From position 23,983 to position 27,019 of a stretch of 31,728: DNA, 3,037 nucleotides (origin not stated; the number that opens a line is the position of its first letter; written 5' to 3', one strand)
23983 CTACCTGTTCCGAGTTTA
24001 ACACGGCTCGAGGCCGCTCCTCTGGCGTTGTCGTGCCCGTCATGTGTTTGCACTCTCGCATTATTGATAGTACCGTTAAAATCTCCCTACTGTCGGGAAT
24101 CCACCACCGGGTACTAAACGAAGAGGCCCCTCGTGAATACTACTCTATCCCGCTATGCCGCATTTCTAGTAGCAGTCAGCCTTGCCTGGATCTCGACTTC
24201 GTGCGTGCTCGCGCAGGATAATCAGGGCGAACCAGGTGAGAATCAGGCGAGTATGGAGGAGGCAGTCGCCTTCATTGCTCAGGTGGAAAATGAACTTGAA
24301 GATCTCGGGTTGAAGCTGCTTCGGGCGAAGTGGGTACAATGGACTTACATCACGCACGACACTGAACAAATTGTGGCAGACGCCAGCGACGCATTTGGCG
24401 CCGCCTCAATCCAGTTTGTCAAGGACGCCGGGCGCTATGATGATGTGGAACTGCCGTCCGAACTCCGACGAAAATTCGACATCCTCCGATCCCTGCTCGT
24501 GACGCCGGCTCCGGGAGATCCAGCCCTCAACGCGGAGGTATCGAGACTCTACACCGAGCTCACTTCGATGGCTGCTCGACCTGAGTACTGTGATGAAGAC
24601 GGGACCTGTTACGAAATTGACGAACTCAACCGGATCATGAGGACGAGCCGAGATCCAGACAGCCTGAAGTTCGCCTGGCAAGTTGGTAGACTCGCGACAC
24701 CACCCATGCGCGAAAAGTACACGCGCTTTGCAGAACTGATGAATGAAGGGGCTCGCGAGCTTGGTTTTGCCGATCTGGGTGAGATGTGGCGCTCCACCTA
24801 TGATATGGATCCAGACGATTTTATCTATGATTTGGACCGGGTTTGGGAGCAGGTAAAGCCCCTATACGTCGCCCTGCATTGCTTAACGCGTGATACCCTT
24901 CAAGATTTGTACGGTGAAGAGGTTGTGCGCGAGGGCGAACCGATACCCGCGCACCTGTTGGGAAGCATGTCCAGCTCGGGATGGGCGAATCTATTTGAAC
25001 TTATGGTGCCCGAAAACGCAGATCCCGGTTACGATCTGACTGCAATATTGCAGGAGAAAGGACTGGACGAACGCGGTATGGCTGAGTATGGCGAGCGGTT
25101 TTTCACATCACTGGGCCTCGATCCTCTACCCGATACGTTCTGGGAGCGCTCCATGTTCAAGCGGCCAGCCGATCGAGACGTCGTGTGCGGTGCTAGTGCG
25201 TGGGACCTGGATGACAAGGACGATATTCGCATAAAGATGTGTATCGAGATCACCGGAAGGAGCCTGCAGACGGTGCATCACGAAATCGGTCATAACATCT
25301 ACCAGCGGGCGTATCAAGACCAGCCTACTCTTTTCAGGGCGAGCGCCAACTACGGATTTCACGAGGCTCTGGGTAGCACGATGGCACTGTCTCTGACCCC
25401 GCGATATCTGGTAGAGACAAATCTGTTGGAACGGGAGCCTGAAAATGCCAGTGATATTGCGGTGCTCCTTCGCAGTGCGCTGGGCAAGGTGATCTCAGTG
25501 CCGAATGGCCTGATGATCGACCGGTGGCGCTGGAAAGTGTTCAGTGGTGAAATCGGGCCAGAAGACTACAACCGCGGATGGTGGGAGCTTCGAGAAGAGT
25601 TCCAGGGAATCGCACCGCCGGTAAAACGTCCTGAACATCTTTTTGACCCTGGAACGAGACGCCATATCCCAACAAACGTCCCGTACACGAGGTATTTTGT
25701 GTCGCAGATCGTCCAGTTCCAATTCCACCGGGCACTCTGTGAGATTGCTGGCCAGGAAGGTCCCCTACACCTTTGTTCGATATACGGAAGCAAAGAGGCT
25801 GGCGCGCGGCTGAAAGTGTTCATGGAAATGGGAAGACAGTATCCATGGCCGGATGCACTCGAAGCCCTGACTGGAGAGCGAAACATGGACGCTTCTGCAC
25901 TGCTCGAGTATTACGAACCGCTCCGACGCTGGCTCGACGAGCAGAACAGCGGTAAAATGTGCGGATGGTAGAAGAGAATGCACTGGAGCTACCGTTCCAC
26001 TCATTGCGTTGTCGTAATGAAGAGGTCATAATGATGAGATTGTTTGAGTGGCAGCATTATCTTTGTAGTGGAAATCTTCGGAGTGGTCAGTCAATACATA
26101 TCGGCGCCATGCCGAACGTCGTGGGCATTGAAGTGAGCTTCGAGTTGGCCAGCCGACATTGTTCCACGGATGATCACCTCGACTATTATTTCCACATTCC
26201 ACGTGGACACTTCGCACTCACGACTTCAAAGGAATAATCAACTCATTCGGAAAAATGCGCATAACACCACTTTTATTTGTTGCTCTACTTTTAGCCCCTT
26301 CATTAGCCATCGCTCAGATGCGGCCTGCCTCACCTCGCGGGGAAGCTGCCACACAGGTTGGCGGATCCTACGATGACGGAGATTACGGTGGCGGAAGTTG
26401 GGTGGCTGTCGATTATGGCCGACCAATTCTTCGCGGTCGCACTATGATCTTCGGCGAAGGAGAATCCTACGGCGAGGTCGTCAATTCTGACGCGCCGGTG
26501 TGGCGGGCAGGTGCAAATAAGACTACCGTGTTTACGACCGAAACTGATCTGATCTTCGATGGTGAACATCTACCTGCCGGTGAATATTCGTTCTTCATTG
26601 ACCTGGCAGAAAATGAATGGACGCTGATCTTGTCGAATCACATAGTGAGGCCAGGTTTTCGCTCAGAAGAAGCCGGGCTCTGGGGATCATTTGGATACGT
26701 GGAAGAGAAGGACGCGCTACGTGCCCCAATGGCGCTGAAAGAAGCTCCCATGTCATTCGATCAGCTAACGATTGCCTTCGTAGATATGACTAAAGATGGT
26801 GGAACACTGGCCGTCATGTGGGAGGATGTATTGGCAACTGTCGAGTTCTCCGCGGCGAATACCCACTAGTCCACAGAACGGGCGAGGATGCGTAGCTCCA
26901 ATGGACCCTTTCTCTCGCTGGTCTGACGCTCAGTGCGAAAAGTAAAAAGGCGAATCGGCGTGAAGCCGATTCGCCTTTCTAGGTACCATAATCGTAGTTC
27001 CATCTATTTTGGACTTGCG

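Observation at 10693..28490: Four IS-free gene-fusing junctions, with decay confined to the broken genes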

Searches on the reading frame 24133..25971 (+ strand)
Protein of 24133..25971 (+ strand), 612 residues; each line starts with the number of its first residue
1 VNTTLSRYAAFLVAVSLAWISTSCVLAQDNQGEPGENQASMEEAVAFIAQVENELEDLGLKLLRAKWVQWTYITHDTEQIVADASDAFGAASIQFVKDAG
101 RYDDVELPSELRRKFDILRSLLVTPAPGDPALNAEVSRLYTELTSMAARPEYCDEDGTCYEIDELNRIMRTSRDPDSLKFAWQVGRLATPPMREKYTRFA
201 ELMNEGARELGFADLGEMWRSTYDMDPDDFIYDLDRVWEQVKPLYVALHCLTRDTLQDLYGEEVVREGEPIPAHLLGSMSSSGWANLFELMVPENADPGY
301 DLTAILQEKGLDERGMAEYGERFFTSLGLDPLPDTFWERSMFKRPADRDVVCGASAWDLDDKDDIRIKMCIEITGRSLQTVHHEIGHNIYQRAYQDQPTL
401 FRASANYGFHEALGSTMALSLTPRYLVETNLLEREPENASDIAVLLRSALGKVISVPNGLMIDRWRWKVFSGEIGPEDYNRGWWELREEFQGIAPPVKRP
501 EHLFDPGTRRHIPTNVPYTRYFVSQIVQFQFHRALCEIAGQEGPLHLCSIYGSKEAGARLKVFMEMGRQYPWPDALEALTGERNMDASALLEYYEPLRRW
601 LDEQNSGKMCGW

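Call 4: search_protein_families(library=pfam, proteins=[window:24133-25971:+], max_evalue=0.01)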
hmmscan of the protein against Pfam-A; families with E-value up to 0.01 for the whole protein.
window:24133-25971:+ (612 aa): 1 family
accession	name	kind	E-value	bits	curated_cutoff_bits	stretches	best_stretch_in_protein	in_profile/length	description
PF01401.24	Peptidase_M2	-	2.8e-201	670.6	23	1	41-612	4-581/581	Angiotensin-converting enzyme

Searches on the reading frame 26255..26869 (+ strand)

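Call 5: search_protein_families(library=pfam, proteins=[window:26255-26869:+], max_evalue=0.01)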
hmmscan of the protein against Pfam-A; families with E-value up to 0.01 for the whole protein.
window:26255-26869:+ (204 aa): 1 family
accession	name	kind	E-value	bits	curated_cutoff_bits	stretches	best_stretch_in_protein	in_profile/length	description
PF11138.13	DUF2911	-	8.2e-33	113.7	27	1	47-197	12-144/145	Protein of unknown function (DUF2911)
